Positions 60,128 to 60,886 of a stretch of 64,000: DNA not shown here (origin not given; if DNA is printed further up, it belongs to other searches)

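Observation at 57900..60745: Low-GC two-gene insert: GNAT + PIN-like + GNAT-like + ASCH-like fusion overlapping a stand-alone ASCH gene (candidate RNA-targeting toxin/defence module)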

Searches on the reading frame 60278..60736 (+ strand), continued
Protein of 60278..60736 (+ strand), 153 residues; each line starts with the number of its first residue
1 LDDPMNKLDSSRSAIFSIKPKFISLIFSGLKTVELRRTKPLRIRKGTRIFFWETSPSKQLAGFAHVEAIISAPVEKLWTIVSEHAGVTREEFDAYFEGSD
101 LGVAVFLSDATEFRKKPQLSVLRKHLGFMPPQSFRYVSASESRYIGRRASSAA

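Call 92: find_homologous_proteins(query=window:60278-60736:+, max_evalue=0.00001)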
Query window:60278-60736:+ (153 aa): 120 proteins with E <= 0.00001 among 143 candidates.
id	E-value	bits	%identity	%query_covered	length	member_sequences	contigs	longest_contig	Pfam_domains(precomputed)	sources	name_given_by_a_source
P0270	4.1e-90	317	100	97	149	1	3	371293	-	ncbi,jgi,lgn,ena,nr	ncbi:MAG: ASCH domain-containing protein [candidate division Zixibacteria bacterium]|nr:ASCH domain-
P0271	6.3e-59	216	66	97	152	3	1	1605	PF04266.21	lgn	-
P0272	9.8e-57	209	68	95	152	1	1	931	PF04266.21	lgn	-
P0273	3.9e-48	181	58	94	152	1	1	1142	PF04266.21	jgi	-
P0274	4.4e-46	175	57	92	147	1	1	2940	PF04266.21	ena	-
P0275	1.4e-42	163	54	93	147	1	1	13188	-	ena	-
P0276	1.7e-42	163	56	88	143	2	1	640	PF04266.21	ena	-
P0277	3.6e-42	162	53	93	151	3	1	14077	-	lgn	-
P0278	1.5e-39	154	54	87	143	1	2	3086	PF04266.21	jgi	-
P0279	3.5e-39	152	54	90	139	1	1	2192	-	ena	-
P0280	5.8e-37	145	51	92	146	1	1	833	PF04266.21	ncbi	-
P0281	4.0e-35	139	47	88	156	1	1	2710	-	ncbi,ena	-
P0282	1.2e-33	134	44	92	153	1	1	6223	PF04266.21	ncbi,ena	-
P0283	2.0e-30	124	48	84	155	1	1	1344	PF04266.21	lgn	-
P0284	1.9e-29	121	47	84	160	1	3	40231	-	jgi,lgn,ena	-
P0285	9.2e-29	119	49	84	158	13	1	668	PF04266.21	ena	-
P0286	1.6e-28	118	41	90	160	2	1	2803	PF04266.21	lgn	-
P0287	8.4e-28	116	48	84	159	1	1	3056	PF04266.21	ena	-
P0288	9.2e-28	115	44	86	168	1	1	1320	PF04266.21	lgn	-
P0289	1.2e-27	115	46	84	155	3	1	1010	PF04266.21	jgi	-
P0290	1.2e-27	115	45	84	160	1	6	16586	PF04266.21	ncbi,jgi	ncbi:MAG: ASCH domain-containing protein [Candidatus Methanospirareceae archaeon]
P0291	3.6e-27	113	43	88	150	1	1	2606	PF04266.21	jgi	jgi:predicted transcriptional regulator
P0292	4.0e-27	113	44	86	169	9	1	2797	PF04266.21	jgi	-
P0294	1.7e-26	111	44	86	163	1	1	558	PF04266.21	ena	-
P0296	2.0e-26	111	42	92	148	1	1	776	PF04266.21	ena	-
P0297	6.1e-26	109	44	84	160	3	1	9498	PF04266.21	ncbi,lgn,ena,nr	ncbi:MAG: ASCH domain-containing protein [Anaerolineae bacterium]|nr:ASCH domain-containing protein 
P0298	2.7e-25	107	44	85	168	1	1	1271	PF04266.21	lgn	-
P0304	1.4e-24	105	44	86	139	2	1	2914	PF04266.21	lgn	-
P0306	2.9e-24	104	44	84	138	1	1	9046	PF04266.21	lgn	-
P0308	9.7e-24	102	42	86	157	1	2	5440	PF04266.21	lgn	-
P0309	1.5e-23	102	41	86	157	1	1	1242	PF04266.21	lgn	-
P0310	1.5e-23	102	38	89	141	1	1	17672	PF04266.21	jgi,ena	-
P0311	1.7e-23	102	41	86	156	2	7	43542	PF04266.21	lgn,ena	-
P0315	6.7e-23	100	41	87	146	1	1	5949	PF04266.21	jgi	jgi:predicted transcriptional regulator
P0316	8.5e-23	99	39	90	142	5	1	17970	PF04266.21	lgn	-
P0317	8.6e-23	99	41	85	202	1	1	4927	PF04266.21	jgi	jgi:predicted transcriptional regulator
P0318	1.1e-22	99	40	89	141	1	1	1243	PF04266.21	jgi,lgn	jgi:predicted transcriptional regulator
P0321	1.2e-21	96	39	83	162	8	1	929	PF04266.21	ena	-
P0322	3.6e-21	94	43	82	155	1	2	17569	PF04266.21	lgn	-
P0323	4.1e-21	94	38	84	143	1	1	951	PF04266.21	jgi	jgi:predicted transcriptional regulator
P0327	8.3e-21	93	43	83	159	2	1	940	PF04266.21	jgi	jgi:predicted transcriptional regulator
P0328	9.8e-21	93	39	84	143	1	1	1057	PF04266.21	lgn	-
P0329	1.3e-20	92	40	84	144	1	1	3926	PF04266.21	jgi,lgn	jgi:predicted transcriptional regulator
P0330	1.4e-20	92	38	86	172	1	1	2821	PF04266.21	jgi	jgi:predicted transcriptional regulator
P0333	2.7e-20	91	40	90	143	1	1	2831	PF04266.21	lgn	-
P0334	3.4e-20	91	39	86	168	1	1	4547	PF04266.21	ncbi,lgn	-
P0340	9.1e-20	89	38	83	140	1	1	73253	PF04266.21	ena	-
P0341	2.1e-19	88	38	84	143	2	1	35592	PF04266.21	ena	-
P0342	2.5e-19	88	37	84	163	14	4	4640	PF04266.21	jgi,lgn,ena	jgi:predicted transcriptional regulator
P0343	3.6e-19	88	38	84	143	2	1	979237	PF04266.21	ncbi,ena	-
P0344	3.7e-19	88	38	84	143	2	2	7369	PF04266.21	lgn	-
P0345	4.8e-19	87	38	84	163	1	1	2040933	PF04266.21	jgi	jgi:predicted transcriptional regulator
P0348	8.0e-19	86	37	86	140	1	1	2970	PF04266.21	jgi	jgi:predicted transcriptional regulator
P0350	1.5e-18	86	37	84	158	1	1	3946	PF04266.21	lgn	-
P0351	3.6e-18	84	36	84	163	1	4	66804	PF04266.21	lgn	-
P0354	4.2e-18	84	36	84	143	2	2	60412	PF04266.21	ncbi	ncbi:MAG: ASCH domain-containing protein [Vulcanimicrobiaceae bacterium]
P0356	7.2e-18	83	37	84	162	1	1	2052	PF04266.21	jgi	jgi:predicted transcriptional regulator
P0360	9.5e-18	83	38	94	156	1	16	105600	PF04266.21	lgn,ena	-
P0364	5.0e-17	81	36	86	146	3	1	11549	PF04266.21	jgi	jgi:predicted transcriptional regulator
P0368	1.2e-16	79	33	86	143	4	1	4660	PF04266.21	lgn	-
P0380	3.2e-14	71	35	89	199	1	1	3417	PF04266.21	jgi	jgi:predicted transcriptional regulator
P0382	2.8e-13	68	34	85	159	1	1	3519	PF04266.21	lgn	-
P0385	1.0e-11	63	36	87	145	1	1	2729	PF04266.21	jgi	jgi:predicted transcriptional regulator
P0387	1.7e-11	63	37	82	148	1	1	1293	PF04266.21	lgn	-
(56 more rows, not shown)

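Call 107: find_encoding_contigs(protein=P0270, flank=6000, max_places=3)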
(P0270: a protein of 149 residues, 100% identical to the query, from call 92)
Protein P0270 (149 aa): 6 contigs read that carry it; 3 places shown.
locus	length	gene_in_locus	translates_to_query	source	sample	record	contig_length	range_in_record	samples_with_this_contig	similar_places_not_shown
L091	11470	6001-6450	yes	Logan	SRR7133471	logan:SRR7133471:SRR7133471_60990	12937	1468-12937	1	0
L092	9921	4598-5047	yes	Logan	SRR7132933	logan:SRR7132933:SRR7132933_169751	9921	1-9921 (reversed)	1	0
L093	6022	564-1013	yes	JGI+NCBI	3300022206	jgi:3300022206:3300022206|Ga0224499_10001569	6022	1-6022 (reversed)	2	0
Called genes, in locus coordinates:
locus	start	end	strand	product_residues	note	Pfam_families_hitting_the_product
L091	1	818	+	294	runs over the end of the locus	PF01680:SOR_SNZ, PF05690:ThiG (weak)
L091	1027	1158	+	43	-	-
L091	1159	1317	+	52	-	-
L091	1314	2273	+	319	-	PF07676:PD40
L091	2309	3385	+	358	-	PF00412:LIM, PF12315:DA1-like (weak)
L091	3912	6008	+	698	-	PF00583:Acetyltransf_1 (weak), PF13673:Acetyltransf_10 (weak), PF13508:Acetyltransf_7 (weak)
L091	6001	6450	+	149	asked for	-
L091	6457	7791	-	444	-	PF00587:tRNA-synt_2b, PF03129:HGTP_anticodon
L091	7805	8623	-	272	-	PF11967:RecO_N, PF02565:RecO_C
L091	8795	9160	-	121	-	PF04977:DivIC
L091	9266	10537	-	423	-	PF02412:TSP_3 (weak)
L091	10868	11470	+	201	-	?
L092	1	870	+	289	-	?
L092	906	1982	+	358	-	PF00412:LIM, PF12315:DA1-like (weak)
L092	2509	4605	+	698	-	PF00583:Acetyltransf_1 (weak), PF13673:Acetyltransf_10 (weak), PF13508:Acetyltransf_7 (weak)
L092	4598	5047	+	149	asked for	-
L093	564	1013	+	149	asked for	-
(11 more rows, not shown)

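Call 115: get_annotated_region(hit=H13, flank=2500)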
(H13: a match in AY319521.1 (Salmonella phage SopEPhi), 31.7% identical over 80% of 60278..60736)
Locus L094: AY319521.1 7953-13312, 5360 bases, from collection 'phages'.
description: Salmonella phage SopEPhi, complete sequence.
organism: Salmonella phage SopEPhi (NCBI taxid 3118720)
taxonomy: Viruses; Duplodnaviria; Heunggongvirae; Uroviricota; Caudoviricetes; Peduoviridae; Felsduovirus; Felsduovirus SopEphi
host: -; source: -; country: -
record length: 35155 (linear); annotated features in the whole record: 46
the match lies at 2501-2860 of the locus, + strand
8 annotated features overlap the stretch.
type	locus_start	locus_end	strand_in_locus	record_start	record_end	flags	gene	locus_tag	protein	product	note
CDS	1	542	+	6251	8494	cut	-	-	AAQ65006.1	unknown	truncated with respect to similar proteins; similar to A protein of bacteriophage 186 and gpA of bacteriophage P2; orf9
CDS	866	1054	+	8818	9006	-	-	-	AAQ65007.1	unknown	orf10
CDS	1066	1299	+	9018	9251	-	-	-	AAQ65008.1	unknown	similar to DinI-like protein in retron EC67; orf11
CDS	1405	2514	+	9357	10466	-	-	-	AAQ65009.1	unknown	orf12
CDS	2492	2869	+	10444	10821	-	-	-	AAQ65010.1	unknown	orf13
CDS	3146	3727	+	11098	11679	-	-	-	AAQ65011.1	unknown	orf14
CDS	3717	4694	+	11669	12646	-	-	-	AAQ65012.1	unknown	orf15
CDS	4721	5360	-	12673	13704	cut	-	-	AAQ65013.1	unknown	similar to portal vector protein gpQ in bacteriophage P2; orf16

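Call 116: get_annotated_region(hit=H12, flank=2500)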
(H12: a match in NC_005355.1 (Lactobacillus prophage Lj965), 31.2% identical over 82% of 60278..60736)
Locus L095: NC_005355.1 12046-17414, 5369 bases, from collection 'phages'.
description: Lactobacillus prophage Lj965, complete genome.
organism: Lactobacillus prophage Lj965 (NCBI taxid 139870)
taxonomy: Viruses; Duplodnaviria; Heunggongvirae; Uroviricota; Caudoviricetes
host: Lactobacillus johnsonii; source: -; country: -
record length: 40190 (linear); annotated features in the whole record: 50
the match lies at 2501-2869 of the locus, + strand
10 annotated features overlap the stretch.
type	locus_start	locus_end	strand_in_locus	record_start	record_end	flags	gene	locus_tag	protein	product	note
CDS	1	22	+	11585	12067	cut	-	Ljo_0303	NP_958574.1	transcriptional activator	-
tRNA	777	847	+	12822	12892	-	-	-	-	tRNA-Ser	-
tRNA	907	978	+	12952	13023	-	-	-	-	tRNA-Glu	-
tRNA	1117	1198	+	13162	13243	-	-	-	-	tRNA-Tyr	-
tRNA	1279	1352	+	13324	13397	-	-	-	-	tRNA-Phe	-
CDS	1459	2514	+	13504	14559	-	-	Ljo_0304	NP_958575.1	hypothetical protein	-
CDS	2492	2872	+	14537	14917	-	-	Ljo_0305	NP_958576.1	ASCH domain-containing protein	-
CDS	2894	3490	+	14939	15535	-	-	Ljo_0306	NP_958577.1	hypothetical protein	-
CDS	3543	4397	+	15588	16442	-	-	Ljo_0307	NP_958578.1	terminase small subunit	-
CDS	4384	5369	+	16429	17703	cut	-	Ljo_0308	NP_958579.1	terminase large subunit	-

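Call 117: get_annotated_region(hit=H8, flank=2500)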
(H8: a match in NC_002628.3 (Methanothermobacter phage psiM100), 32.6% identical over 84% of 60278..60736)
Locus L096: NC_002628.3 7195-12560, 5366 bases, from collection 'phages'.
description: Methanothermobacter wolfeii prophage psiM100, complete genome; flanked by Methanothermobacter wolfeii MTW1216 (mtw1216) and MTW1215 (mtw1215) genes, complete cds.
organism: Methanothermobacter phage psiM100 (NCBI taxid 173824)
taxonomy: Viruses; Duplodnaviria; Heunggongvirae; Uroviricota; Caudoviricetes; Methanobavirales; Leisingerviridae; Psimunavirus
host: -; source: -; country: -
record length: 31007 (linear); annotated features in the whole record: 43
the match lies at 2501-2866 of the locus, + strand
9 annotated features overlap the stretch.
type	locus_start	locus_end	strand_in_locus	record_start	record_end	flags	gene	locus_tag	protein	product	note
misc_feature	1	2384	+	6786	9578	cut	-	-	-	-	inserted fragment IFa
CDS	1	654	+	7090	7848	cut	ORFB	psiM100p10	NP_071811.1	hypothetical protein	similar to the hypothetical protein MTH315 of Methanothermobacter thermautotrophicus deltaH: PIR Accession Number D69140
CDS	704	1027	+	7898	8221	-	ORFC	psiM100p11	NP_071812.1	hypothetical protein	similar to the hypothetical protein MTH316 of Methanothermobacter thermautotrophicus deltaH: PIR Accession Number E69140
CDS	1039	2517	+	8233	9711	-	ORFD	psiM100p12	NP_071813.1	hypothetical protein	-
CDS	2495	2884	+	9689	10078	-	ORF5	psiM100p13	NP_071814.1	hypothetical protein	similar to ORF5 of Methanothermobacter marburgensis phage psiM2; similar to the hypothetical protein APE1779 of ...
CDS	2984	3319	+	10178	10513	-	ORF6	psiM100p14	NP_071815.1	hypothetical protein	similar to ORF6 of Methanothermobacter marburgensis phage psiM2; similar to ORF6 of Methanothermobacter marburgensis ...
CDS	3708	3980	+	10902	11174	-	ORF7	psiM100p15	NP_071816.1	hypothetical protein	similar to ORF7 of Methanothermobacter marburgensis phage psiM2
CDS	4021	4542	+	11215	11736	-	ORF8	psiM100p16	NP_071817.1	terminase small subunit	similar to ORF8 of Methanothermobacter marburgensis phage psiM2; similar to Bacillus subtilis prophage PBSX small ...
CDS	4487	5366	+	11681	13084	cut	ORF9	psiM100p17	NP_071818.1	terminase large subunit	similar to ORF9 of Methanothermobacter marburgensis phage psiM2; similar to a hypothetical protein (ORF5) of ...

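Call 118: get_annotated_region(hit=H10, flank=2500)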
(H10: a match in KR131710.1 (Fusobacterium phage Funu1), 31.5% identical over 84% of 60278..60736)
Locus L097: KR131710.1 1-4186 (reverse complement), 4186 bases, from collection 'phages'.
description: Fusobacterium phage Funu1, complete genome.
organism: Fusobacterium phage Funu1 (NCBI taxid 1640977)
taxonomy: Viruses; Duplodnaviria; Heunggongvirae; Uroviricota; Caudoviricetes
host: Fusobacterium nucleatum 7_1; source: -; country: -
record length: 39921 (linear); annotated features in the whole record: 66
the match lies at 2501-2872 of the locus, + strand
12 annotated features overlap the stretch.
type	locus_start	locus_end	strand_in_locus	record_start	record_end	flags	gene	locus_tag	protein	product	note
CDS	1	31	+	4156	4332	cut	-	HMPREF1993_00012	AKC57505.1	hypothetical protein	-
CDS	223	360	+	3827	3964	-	-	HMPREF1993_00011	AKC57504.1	hypothetical protein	-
CDS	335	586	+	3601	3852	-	-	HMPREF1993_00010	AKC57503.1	hypothetical protein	-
CDS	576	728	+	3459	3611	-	-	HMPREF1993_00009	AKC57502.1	hypothetical protein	-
CDS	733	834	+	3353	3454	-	-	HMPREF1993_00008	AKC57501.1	hypothetical protein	-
CDS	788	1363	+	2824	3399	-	-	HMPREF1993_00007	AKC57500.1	hypothetical protein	-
CDS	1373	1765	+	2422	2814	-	-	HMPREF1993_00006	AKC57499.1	hypothetical protein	-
CDS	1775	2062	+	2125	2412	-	-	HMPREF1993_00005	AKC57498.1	hypothetical protein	-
CDS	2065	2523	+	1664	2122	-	-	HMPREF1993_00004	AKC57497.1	hypothetical protein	-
CDS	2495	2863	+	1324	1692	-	-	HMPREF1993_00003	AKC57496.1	hypothetical protein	-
CDS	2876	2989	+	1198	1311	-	-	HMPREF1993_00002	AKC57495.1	hypothetical protein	-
misc_feature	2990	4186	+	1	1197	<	-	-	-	-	similar to site-specific recombinase/resolvase; HMPREF1993_00001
